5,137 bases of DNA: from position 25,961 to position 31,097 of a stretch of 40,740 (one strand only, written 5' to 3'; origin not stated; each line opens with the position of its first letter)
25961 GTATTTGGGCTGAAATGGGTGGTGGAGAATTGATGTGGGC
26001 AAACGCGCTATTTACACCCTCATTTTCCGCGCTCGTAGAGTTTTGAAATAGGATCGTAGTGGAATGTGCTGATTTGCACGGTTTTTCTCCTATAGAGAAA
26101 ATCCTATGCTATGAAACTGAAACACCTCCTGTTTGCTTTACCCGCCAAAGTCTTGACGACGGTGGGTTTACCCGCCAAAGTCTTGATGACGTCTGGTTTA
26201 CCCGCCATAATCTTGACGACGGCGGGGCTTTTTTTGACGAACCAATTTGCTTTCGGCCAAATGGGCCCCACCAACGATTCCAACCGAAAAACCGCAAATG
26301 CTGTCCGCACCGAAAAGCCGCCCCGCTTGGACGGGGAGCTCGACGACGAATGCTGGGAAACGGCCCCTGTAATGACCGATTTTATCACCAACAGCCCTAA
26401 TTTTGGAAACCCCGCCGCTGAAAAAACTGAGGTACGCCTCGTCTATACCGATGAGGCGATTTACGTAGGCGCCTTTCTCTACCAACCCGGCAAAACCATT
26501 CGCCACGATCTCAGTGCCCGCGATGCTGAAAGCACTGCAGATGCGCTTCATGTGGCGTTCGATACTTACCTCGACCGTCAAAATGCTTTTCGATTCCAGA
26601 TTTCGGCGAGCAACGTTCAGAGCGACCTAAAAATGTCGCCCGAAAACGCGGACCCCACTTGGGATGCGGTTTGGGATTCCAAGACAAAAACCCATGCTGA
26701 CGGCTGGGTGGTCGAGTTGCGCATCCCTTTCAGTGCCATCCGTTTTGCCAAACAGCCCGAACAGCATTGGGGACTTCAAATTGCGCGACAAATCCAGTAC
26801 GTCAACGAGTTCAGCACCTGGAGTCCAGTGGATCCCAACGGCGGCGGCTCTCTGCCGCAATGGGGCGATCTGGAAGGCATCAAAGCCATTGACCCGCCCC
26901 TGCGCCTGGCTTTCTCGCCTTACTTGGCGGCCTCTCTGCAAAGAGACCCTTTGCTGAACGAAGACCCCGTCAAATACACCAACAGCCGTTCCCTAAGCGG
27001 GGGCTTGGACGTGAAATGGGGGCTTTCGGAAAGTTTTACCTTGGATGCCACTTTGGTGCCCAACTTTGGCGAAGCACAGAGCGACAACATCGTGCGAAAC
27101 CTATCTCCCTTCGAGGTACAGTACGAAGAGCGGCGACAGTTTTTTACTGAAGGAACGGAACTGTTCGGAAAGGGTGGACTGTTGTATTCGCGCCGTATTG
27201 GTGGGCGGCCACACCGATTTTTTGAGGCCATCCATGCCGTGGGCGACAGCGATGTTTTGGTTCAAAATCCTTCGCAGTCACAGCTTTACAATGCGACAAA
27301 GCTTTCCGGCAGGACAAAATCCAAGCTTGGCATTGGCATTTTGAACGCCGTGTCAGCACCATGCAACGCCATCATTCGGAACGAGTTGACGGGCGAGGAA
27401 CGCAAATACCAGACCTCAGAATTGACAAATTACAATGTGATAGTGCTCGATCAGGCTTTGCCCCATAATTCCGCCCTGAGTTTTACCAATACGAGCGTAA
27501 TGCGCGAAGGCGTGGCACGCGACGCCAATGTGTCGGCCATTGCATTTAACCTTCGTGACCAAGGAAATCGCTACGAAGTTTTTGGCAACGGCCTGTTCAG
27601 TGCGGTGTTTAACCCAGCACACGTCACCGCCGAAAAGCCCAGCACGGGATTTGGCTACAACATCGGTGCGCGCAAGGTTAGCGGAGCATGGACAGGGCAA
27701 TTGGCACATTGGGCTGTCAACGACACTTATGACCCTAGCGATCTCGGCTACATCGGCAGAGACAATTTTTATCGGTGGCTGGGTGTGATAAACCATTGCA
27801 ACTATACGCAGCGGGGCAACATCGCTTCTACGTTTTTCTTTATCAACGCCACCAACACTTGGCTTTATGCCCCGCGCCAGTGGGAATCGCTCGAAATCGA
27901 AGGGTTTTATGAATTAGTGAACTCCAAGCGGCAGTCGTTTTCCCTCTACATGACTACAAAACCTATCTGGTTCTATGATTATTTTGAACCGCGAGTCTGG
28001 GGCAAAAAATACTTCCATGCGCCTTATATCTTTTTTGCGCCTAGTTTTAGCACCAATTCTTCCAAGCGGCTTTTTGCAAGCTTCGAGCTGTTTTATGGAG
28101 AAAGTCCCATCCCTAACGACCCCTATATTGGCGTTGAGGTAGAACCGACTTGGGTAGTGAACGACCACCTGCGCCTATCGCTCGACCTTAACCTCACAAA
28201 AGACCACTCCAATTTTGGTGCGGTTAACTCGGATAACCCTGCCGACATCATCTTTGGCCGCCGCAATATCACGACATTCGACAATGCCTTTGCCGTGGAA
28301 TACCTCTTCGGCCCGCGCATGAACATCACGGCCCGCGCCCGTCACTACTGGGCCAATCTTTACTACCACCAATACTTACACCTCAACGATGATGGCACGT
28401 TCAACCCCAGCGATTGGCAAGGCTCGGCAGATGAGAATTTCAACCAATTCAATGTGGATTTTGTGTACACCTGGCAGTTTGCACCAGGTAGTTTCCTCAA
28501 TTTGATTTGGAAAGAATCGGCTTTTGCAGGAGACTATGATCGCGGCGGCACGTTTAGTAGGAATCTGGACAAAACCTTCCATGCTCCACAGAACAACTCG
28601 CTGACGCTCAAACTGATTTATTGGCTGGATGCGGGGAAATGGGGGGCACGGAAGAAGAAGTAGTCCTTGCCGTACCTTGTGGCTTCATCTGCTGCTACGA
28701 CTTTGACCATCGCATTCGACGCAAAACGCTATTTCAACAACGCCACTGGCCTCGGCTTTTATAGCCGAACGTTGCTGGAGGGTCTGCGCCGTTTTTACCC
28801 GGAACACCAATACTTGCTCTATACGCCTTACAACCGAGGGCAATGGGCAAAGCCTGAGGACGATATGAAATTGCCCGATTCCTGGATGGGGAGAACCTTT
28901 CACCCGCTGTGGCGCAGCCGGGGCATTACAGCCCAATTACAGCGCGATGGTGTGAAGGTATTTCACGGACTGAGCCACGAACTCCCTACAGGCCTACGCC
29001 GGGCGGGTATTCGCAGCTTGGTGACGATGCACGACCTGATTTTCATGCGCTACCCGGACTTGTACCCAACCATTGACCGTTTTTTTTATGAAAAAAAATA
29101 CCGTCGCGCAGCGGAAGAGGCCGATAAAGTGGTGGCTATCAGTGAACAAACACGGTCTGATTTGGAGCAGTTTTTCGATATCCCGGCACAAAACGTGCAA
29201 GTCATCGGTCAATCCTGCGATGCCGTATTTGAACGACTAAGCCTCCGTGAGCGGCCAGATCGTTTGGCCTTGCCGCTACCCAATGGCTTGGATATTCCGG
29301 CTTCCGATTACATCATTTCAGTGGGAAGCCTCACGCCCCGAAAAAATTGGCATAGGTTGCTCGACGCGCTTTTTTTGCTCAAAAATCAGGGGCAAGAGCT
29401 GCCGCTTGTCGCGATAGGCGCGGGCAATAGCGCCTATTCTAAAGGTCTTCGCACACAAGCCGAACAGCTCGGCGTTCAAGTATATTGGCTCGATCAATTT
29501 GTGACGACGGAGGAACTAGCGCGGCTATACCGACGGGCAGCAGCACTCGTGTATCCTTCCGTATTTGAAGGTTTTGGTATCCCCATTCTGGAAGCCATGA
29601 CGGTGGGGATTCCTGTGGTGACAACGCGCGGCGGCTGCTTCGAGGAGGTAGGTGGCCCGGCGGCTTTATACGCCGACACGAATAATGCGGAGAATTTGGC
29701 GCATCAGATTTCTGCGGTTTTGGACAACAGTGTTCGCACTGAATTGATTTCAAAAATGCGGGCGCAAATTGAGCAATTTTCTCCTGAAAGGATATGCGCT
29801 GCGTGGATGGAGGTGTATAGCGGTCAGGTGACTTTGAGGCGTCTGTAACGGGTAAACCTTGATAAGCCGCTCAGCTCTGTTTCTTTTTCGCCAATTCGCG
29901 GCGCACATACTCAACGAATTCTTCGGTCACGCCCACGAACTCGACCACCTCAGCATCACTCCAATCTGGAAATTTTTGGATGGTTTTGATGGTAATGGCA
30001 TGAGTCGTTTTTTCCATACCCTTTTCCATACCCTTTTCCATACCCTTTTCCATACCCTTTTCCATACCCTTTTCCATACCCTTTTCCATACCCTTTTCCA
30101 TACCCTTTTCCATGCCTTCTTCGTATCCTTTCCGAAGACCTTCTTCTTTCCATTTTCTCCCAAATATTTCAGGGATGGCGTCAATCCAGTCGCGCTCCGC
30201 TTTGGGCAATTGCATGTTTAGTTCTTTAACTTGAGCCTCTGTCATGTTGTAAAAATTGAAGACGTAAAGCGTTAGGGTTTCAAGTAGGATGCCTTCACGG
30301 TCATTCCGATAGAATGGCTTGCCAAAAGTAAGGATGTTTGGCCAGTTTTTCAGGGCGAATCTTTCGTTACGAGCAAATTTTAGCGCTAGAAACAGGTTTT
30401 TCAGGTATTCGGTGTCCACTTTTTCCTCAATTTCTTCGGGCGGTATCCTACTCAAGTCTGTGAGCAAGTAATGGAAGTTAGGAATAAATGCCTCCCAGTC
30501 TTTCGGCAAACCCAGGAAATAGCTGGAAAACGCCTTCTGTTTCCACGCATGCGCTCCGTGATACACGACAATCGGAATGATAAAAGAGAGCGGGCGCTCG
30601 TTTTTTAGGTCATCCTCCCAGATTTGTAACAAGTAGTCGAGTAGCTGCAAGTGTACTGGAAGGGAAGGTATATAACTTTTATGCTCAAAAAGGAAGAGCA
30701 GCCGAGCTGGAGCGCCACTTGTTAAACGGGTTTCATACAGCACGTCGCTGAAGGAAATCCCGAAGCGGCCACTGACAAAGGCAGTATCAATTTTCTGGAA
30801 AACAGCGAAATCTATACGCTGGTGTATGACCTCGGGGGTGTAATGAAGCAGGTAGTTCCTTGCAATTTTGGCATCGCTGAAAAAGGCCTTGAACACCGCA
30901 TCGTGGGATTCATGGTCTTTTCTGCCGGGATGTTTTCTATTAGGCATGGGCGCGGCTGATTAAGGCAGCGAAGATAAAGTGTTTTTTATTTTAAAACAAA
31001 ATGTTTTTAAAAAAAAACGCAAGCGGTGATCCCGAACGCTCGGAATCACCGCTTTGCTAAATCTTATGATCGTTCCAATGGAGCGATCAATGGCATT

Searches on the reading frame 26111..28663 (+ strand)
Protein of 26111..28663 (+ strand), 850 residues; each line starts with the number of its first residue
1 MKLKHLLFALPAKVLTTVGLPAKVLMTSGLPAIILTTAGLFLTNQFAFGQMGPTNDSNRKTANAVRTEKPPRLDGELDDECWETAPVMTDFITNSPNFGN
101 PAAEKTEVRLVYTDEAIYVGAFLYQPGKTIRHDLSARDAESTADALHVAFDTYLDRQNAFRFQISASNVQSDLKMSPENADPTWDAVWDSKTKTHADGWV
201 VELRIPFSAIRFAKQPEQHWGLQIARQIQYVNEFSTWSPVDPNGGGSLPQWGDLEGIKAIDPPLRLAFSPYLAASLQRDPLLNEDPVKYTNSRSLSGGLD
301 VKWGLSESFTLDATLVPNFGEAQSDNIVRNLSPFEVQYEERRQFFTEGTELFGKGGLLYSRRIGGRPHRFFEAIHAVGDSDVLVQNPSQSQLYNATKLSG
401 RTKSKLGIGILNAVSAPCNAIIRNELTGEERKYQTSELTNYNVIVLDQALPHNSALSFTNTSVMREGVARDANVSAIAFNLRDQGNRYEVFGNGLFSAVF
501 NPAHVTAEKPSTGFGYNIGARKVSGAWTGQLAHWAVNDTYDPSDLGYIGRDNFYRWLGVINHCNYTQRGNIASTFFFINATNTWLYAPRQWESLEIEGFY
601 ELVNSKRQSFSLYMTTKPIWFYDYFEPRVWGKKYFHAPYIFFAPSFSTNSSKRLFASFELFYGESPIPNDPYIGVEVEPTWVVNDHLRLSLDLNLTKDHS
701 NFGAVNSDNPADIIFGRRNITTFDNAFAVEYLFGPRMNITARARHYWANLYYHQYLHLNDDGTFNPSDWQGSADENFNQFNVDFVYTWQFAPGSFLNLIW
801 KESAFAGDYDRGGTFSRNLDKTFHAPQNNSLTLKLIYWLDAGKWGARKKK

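Call 88: search_protein_families(library=pfam, proteins=[window:26111-28663:+], max_evalue=0.001)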
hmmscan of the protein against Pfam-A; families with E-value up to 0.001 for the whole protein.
window:26111-28663:+ (850 aa): 2 families
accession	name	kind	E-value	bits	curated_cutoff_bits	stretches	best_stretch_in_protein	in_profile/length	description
PF19313.5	DUF5916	-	2.8e-172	574.9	22.6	1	262-840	1-564/572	Domain of unknown function (DUF5916)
PF06452.16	CBM9_1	-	2.6e-07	31.2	23.4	1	73-225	1-147/185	Carbohydrate family 9 binding domain-like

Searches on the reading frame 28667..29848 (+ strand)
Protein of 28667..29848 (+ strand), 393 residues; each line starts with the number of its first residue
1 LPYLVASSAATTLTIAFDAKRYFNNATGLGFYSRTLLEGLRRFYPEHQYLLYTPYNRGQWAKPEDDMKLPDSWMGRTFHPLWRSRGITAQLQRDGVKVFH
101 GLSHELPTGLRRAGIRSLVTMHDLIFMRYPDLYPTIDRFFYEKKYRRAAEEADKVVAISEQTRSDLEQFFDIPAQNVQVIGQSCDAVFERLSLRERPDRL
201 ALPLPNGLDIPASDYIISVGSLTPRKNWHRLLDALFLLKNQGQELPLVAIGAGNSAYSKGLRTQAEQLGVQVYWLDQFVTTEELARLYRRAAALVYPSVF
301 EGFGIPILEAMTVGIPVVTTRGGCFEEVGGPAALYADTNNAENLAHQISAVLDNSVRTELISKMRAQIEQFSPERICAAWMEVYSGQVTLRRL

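Call 88: search_protein_families(library=pfam, proteins=[window:28667-29848:+], max_evalue=0.001)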
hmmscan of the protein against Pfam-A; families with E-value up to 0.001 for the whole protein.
window:28667-29848:+ (393 aa): 5 families
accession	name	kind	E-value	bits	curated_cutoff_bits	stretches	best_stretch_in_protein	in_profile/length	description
PF00534.26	Glycos_transf_1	-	3.3e-29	102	26.4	1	214-363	16-160/172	Glycosyl transferases group 1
PF13692.12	Glyco_trans_1_4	-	2.4e-23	83.4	27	1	215-354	3-142/142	Glycosyl transferases group 1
PF13439.12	Glyco_transf_4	-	2.5e-11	44.3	28.5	1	28-180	3-162/170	Glycosyltransferase Family 4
PF13579.12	Glyco_trans_4_4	-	5.4e-10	40.3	29.7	1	27-180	1-155/158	Glycosyl transferase 4-like domain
PF20706.3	GT4-conflict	-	6.5e-07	29.1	26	1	243-321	231-312/385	Family 4 Glycosyltransferase in conflict systems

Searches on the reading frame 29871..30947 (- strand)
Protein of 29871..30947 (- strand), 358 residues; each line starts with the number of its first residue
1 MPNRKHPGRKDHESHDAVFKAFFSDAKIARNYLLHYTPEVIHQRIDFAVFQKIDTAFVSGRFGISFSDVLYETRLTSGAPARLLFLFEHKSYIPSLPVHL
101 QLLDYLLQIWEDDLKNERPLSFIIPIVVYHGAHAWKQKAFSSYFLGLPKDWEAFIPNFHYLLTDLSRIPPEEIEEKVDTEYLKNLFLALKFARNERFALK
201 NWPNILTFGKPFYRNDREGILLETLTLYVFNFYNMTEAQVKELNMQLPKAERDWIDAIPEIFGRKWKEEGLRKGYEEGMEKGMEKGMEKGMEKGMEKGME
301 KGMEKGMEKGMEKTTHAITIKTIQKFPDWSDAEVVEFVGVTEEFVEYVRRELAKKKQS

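Call 89: search_protein_families(library=pfam, proteins=[window:29871-30947:-], max_evalue=0.001)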
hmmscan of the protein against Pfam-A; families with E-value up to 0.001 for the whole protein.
window:29871-30947:- (358 aa): 2 families
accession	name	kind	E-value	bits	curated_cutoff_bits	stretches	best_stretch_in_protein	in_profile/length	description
PF04754.18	Transposase_31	-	1.4e-34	119.9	21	1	14-195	2-179/203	Putative transposase, YhgA-like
PF09811.14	Yae1_N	-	4.7e-05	23.4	27.5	1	274-310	1-37/39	Essential protein Yae1, N terminal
